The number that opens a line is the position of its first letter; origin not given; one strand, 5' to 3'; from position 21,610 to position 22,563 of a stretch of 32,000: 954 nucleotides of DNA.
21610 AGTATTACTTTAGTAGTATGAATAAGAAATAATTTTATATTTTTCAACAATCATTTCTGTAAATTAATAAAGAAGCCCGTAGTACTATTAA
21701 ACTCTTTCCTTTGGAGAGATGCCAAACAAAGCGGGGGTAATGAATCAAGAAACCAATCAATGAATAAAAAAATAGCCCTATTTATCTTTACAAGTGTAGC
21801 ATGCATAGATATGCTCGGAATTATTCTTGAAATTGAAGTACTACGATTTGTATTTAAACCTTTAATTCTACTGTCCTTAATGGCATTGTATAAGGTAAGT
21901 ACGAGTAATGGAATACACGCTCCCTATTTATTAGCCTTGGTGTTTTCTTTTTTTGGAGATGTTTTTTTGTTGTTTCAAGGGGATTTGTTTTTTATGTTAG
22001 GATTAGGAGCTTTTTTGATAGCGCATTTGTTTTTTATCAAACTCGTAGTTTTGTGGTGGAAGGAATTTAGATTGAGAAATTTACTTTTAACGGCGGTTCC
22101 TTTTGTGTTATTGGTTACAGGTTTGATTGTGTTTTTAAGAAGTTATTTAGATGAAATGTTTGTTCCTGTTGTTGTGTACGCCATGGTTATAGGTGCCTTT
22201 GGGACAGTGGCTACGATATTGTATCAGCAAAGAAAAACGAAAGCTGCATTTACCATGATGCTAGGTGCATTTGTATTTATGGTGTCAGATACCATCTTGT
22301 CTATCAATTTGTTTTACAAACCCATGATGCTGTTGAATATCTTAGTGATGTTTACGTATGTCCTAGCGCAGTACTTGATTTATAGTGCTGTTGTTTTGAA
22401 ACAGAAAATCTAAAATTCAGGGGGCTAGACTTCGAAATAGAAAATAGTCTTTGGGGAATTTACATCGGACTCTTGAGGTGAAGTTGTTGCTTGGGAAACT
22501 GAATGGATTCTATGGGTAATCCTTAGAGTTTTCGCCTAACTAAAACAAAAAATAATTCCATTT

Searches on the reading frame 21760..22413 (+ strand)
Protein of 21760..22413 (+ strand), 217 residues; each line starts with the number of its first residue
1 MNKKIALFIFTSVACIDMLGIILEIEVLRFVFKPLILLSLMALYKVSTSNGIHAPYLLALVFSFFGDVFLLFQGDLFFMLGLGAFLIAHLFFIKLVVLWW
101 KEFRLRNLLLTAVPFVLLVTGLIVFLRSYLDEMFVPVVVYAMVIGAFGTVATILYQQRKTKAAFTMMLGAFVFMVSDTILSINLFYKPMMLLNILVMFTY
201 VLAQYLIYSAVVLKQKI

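Call 18: search_protein_families(library=ncbifam, proteins=[window:21760-22413:+], max_evalue=0.01)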
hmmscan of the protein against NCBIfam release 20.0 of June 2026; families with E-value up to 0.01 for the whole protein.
window:21760-22413:+ (217 aa): 0 families

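Call 95: find_homologous_proteins(query=window:21760-22413:+, max_evalue=1e-30)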
Query window:21760-22413:+ (217 aa): 144 proteins with E <= 1e-30 among 1281 candidates; the best 120 are listed.
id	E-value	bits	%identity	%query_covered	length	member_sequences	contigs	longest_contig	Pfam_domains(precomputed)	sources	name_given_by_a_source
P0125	1.2e-113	397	100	92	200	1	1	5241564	PF07947.20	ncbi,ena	-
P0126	2.6e-95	337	79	100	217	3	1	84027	PF07947.20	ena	-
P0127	1.5e-91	324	74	100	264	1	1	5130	PF07947.20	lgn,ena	-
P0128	2.4e-90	320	73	100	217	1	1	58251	PF07947.20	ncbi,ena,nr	ncbi:MAG: hypothetical protein COB81_00790 [Flavobacteriaceae bacterium]|nr:MAG: hypothetical protei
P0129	1.7e-87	311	73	100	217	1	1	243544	PF07947.20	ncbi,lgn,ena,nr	ncbi:MAG: lysoplasmalogenase [Flavobacteriaceae bacterium]|nr:lysoplasmalogenase [Flavobacteriaceae 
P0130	1.4e-85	305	70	100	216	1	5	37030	PF07947.20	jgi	-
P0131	2.7e-82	294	68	100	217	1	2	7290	PF07947.20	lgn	-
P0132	2.6e-80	288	69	100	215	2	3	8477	PF07947.20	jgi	-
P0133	2.9e-69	252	69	87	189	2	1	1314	PF07947.20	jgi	-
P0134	3.8e-53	199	51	100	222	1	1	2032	PF07947.20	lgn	-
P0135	2.8e-51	193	50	100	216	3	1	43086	PF07947.20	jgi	jgi:uncharacterized membrane protein YhhN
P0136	5.1e-50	189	47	100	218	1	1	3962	PF07947.20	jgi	jgi:uncharacterized membrane protein YhhN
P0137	9.0e-50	188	49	100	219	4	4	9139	PF07947.20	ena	-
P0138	9.4e-50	188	48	99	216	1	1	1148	PF07947.20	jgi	jgi:uncharacterized membrane protein YhhN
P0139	9.6e-50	188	48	100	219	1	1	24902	PF07947.20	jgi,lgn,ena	-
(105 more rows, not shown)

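Call 96: find_encoding_contigs(protein=P0126, flank=10000, max_places=2)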
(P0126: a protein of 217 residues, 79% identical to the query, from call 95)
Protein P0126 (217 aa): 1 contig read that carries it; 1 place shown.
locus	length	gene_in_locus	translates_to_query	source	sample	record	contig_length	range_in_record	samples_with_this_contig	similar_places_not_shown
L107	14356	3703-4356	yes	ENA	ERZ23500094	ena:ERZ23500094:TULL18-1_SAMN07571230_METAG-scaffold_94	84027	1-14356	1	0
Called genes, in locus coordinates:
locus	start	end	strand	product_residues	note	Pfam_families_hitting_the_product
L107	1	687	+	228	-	?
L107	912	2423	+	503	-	PF13650:Asp_protease_2 (faint)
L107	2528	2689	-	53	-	-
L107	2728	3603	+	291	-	PF00512:HisKA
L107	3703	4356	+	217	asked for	PF07947:YhhN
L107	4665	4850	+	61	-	-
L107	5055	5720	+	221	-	PF00027:cNMP_binding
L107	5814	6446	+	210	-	-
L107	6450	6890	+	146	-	PF09980:DUF2214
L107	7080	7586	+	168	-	-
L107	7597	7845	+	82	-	-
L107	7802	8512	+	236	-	PF08239:SH3_3 (weak)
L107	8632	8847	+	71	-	-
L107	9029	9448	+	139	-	-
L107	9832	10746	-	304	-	PF00149:Metallophos, PF09587:PGA_cap (faint)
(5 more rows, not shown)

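Call 97: find_encoding_contigs(protein=P0129, flank=10000, max_places=2)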
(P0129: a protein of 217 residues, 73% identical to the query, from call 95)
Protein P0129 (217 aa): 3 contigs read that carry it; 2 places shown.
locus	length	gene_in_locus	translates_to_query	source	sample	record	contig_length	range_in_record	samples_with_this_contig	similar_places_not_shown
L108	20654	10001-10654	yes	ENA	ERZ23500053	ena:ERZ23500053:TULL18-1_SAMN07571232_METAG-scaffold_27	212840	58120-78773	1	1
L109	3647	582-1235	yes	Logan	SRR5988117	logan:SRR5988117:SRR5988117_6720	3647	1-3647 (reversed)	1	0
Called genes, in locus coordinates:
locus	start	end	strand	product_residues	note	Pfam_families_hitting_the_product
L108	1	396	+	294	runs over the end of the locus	-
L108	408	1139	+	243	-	PF13559:DUF4129 (weak)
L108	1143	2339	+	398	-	PF14258:DUF4350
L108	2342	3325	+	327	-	PF00493:MCM, PF20030:bpMoxR, PF00158:Sigma54_activat (faint), PF00004:AAA (weak), PF07726:AAA_3, PF07728:AAA_5, PF17863:AAA_lid_2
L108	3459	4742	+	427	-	PF01882:DUF58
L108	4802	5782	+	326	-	PF00145:DNA_methylase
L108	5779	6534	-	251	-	-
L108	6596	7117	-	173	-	-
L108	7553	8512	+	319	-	PF04055:Radical_SAM, PF16199:Radical_SAM_C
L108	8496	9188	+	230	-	PF21778:DUF6873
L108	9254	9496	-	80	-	PF00313:CSD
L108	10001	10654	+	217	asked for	PF07947:YhhN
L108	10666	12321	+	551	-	PF00488:MutS_V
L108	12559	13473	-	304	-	PF00149:Metallophos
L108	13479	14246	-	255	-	PF02872:5_nucleotid_C, PF21953:NadN_nucleosid_C (weak)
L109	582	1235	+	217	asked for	PF07947:YhhN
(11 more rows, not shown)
